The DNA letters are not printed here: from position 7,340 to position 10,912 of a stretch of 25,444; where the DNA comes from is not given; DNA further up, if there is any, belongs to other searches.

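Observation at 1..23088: Three colinear giant paralogues plus a pilin-like gene form a ~23-kb surface-apparatus locus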

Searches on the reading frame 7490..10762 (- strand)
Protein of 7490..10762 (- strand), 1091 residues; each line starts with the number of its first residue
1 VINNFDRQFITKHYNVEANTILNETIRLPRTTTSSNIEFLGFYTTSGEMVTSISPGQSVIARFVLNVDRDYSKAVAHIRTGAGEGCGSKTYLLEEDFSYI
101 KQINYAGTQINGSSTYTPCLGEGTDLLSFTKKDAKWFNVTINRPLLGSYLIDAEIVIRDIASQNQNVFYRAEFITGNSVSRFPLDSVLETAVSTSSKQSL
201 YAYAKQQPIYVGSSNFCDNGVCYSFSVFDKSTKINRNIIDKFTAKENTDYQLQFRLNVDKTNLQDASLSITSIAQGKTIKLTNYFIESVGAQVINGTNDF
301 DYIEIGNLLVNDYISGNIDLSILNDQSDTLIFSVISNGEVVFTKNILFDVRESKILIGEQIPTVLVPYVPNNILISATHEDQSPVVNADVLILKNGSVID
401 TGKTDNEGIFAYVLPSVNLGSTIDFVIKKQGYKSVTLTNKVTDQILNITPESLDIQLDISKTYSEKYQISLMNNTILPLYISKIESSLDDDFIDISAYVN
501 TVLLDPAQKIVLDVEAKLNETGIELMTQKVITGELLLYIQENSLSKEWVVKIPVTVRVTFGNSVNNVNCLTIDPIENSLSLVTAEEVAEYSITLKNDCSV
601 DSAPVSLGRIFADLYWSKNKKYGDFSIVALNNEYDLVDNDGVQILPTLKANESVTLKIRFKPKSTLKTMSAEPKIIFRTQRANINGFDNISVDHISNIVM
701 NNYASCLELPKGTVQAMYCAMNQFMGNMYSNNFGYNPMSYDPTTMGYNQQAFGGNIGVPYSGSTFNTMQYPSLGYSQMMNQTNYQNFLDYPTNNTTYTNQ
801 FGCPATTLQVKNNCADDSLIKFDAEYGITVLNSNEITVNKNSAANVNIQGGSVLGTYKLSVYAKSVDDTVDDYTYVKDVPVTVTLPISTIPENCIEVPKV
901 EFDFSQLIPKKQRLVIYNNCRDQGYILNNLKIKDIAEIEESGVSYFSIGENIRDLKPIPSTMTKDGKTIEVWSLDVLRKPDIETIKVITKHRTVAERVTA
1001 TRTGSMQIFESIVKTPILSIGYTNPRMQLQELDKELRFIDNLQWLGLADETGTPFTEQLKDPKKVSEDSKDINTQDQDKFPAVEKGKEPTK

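Call 63: predict_structure(alignment_id=A4)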
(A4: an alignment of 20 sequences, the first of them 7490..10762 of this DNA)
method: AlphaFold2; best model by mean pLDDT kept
length: 1091 residues; sequences in the alignment: 20
mean_pLDDT: 74.5   pTM: 0.35
mean pLDDT of the five models: 74.5, 73.5, 72.6, 72.6, 71.4
residues with pLDDT >= 90: 165; 70-90: 614; 50-70: 139; < 50: 173
segments of 3 or more residues with pLDDT < 50: 14-21, 191-196, 722-802, 887-890, 982-988, 995-1010, 1044-1083, 1087-1091
pLDDT, mean of each block of 10 residues (from residue 1): 60 48 55 78 74 78 88 90 73 88 83 82 67 88 86 87 83 81 63 47 78 64 87 80 89 86 87 85 85 81 86 88 89 89 89 87 86 91 90 91 93 89 91 89 85 82 83 86 85 85 84 87 74 90 85 86 83 86 77 90 82 81 86 82 85 90 81 89 78 89 85 70 33 33 34 28 32 38 32 31 69 87 80 82 83 75 78 83 56 75 74 86 78 72 67 80 73 80 46 47 45 79 69 81 49 43 26 31 47 37
secondary structure, 60 per line:
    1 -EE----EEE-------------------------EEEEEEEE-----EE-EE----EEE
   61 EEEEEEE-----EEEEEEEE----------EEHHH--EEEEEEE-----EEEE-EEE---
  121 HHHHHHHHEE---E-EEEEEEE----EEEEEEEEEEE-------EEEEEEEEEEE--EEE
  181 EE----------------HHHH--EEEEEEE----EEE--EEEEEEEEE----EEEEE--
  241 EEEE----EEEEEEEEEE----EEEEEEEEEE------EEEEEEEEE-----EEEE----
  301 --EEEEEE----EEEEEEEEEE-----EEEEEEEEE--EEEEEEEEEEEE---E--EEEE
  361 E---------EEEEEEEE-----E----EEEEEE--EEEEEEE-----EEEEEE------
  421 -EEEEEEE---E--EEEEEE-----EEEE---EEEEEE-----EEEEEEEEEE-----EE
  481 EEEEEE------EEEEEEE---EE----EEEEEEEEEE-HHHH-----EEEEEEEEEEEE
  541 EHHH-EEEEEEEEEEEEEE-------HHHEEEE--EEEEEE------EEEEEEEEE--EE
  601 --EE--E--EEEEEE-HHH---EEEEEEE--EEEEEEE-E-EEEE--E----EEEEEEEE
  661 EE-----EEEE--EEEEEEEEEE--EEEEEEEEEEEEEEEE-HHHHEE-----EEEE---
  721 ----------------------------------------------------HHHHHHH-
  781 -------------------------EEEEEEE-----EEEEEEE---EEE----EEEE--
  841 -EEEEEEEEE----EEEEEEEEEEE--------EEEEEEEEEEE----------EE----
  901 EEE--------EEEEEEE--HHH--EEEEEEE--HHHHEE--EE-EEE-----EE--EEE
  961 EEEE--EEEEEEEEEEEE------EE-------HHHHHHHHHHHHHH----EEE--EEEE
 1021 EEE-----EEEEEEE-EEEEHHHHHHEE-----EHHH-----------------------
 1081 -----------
elements in order (helices of 4 or more, strands of 3 or more residues): E8-10 E36-43 E58-67 E73-80 E98-104 E110-113 E115-117 H121-128 E136-142 E147-157 E165-175 E178-182 H199-202 E205-211 E216-218 E221-229 E234-238 E241-244 E249-258 E263-272 E279-287 E293-296 E303-308 E313-322 E328-336 E339-350 E357-361 E371-378 E389-394 E397-403 E409-414 E422-428 E435-440 E446-449 E453-458 E464-473 E479-486 E493-499 E509-518 H520-523 E529-541 E546-559 E570-573 E576-581 E588-596 E610-615 E623-629 E632-638 E642-645 E653-662 E668-671 E674-683 E686-701 H703-706 E714-717 H773-779 E806-812 E818-824 E828-830 E835-838 E842-850 E855-865 E874-884 E901-903 E912-918 E926-932 H935-938 E946-948 E958-964 E967-978 H994-1007 E1012-1014 E1017-1023 E1029-1035 E1037-1040 H1041-1046

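Call 67: fold_search(model_id=the predicted structure, library=pdb)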
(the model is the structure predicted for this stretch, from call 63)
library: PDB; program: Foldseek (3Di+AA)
matches with E <= 10: 1780; with E <= 0.001: 419
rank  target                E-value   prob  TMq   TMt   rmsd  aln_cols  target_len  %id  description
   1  9ijj_O                2.4e-20  1.00  0.17  0.16  49.9      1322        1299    9  In situ structure of the central apparatus in mouse sperm axoneme. (released 2025-06-04)
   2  9ijj_h                1.3e-19  1.00  0.15  0.12  60.8      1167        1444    8  In situ structure of the central apparatus in mouse sperm axoneme. (released 2025-06-04)
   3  7som_D                2.4e-19  1.00  0.10  0.08  57.1      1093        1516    8  Ciliary C2 central pair apparatus isolated from Chlamydomonas reinhardtii (released 2022-04-13)
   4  9ijj_4I               2.9e-19  1.00  0.16  0.07  26.9      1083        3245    9  In situ structure of the central apparatus in mouse sperm axoneme. (released 2025-06-04)
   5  9ijj_4G               2.2e-18  1.00  0.19  0.07  30.7      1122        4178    8  In situ structure of the central apparatus in mouse sperm axoneme. (released 2025-06-04)
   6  9ijj_4H               2.7e-18  1.00  0.20  0.08  30.2      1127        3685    8  In situ structure of the central apparatus in mouse sperm axoneme. (released 2025-06-04)
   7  9ijj_C                5.0e-17  1.00  0.15  0.16  26.8      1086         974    8  In situ structure of the central apparatus in mouse sperm axoneme. (released 2025-06-04)
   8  7sqc_2A               5.0e-16  1.00  0.18  0.24  29.4       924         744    8  Ciliary C1 central pair apparatus isolated from Chlamydomonas reinhardtii (released 2022-04-13)
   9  7sqc_2B               1.4e-15  1.00  0.19  0.25  29.2       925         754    8  Ciliary C1 central pair apparatus isolated from Chlamydomonas reinhardtii (released 2022-04-13)
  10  7q60                  4.6e-15  1.00  0.14  0.13  62.1      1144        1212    9  Structure of TEV cleaved A2ML1 (A2ML1-TE) (released 2022-04-20)
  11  7sqc_T1               5.8e-15  1.00  0.11  0.16  19.0       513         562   11  Ciliary C1 central pair apparatus isolated from Chlamydomonas reinhardtii (released 2022-04-13)
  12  7s62                  7.1e-15  1.00  0.14  0.11  66.3      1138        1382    9  Locally refined protomer structure of native-form oocyte/egg Alpha-2-Macroglobulin (A2Moo) tetramer (released 2022-01-05)
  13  7o7n_A                7.4e-15  1.00  0.14  0.12  60.9      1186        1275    8  (h-alpha2M)4 semiactivated I state (released 2022-04-13)
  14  7q62_B                1.0e-14  1.00  0.15  0.18  61.4      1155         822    9  Structure of TEV cleaved A2ML1 dimer (A2ML1-TT dimer) (released 2022-04-20)
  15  7o7p_A                1.7e-14  1.00  0.14  0.12  68.1      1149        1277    8  (h-alpha2M)4 activated state (released 2022-04-13)
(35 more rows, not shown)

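Call 96: fold_search(model_id=the predicted structure, library=viral)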
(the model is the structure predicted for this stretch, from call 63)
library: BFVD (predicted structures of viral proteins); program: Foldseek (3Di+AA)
matches with E <= 10: 689; with E <= 0.001: 171
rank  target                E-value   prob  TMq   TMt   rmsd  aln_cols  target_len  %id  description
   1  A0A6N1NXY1            8.3e-21  1.00  0.10  0.10  54.2      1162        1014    9  DUF11 domain-containing protein [Tupanvirus soda lake]
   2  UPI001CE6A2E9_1       1.4e-15  1.00  0.12  0.11  48.6       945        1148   10  (no name look-up for this kind of identifier)
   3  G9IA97                4.7e-15  1.00  0.11  0.12  51.5      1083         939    8  (no name in the UniProt tables at hand)
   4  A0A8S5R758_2          2.0e-13  1.00  0.12  0.13  25.0      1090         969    9  Tail protein [virus sp. ctee23]
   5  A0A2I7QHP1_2          2.1e-13  1.00  0.13  0.17  28.9      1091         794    9  Putative virion structural protein [Vibrio phage Aphrodite1]
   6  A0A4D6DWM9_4          3.1e-13  1.00  0.12  0.11  46.7      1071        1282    9  Uncharacterized protein [Edwardsiella phage pEt-SU]
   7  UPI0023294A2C         6.0e-13  1.00  0.13  0.14  54.0      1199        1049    8  (no name look-up for this kind of identifier)
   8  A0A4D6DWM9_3          7.2e-13  1.00  0.12  0.11  59.8      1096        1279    8  Uncharacterized protein [Edwardsiella phage pEt-SU]
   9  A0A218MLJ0            1.2e-12  1.00  0.11  0.12  28.9      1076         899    8  Uncharacterized protein [uncultured virus]
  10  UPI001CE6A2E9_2       1.7e-12  1.00  0.12  0.12  34.7      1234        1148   10  (no name look-up for this kind of identifier)
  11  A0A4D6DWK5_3          1.9e-12  1.00  0.11  0.11  63.4      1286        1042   10  Uncharacterized protein [Edwardsiella phage pEt-SU]
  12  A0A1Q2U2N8            3.0e-12  1.00  0.14  0.12  24.2      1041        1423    8  Putative hemagglutinin/hemolysin-related protein [Vibrio phage pTD1]
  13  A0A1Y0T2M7            4.1e-12  1.00  0.11  0.12  33.1       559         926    9  Glycoside hydrolase family 5 domain-containing protein [Pseudomonas phage Skulduggery]
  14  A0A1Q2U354            4.8e-12  1.00  0.08  0.08  46.5      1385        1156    9  Uncharacterized protein [Vibrio phage pTD1]
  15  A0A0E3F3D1            6.3e-12  1.00  0.10  0.12  30.7       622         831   10  Phage tail collar domain-containing protein [Synechococcus phage ACG-2014e]
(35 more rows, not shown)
